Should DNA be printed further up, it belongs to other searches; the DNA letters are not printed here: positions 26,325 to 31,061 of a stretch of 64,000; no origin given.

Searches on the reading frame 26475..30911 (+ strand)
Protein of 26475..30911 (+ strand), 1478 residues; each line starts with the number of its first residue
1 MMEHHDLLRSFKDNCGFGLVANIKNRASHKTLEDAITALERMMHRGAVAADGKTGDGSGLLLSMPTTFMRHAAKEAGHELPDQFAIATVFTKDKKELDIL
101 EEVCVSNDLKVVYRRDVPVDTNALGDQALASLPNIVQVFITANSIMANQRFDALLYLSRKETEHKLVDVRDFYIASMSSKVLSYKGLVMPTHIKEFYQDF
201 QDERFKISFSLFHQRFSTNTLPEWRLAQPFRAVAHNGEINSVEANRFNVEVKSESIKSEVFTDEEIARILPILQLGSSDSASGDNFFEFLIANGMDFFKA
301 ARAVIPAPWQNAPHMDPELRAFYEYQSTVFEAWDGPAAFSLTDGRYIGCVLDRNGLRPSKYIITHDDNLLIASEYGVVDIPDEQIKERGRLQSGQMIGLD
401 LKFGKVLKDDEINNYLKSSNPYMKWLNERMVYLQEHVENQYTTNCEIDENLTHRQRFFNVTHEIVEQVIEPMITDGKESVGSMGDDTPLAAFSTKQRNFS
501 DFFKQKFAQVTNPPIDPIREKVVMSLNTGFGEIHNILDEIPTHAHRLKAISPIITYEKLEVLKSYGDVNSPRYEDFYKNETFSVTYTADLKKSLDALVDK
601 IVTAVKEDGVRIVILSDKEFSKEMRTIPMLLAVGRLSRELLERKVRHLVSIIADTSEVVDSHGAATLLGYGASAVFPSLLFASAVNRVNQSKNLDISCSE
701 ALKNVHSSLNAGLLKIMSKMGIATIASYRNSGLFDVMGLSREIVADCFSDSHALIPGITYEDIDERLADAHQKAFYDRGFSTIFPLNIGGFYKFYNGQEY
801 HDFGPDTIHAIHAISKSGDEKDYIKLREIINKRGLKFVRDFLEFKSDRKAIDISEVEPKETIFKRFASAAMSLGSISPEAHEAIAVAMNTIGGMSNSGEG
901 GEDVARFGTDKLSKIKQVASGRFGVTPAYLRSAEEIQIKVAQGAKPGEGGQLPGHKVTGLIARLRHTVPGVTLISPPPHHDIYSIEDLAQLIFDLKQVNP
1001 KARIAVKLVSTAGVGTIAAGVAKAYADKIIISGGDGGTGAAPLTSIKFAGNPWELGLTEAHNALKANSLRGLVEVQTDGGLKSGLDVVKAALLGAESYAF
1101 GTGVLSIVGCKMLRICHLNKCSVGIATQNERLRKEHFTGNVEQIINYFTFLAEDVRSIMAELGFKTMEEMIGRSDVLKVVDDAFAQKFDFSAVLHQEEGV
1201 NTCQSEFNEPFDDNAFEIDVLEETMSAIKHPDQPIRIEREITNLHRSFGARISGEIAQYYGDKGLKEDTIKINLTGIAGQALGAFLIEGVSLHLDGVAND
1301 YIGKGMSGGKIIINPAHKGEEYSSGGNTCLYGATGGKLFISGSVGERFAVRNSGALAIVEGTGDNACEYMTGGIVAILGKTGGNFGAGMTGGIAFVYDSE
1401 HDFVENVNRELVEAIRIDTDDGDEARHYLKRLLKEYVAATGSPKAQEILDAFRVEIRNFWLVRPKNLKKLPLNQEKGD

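Call 89: search_protein_families(library=pfam, proteins=[window:26475-30911:+], max_evalue=0.00001)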
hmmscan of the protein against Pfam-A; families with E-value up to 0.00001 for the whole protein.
window:26475-30911:+ (1478 aa): 4 families
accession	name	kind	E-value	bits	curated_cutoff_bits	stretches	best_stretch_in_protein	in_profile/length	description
PF00310.26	GATase_2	-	6.7e-148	493.3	19.9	1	15-425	1-420/420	Glutamine amidotransferases class-II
PF01645.23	Glu_synthase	-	1.3e-141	472.5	20.4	1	805-1164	5-368/369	Conserved region in glutamate synthase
PF04898.20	Glu_syn_central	-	2e-91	306.7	22.8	1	454-740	2-277/277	Glutamate synthase central domain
PF01493.24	GXGXG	-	1.3e-72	243.8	32.5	1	1240-1421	2-187/190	GXGXG motif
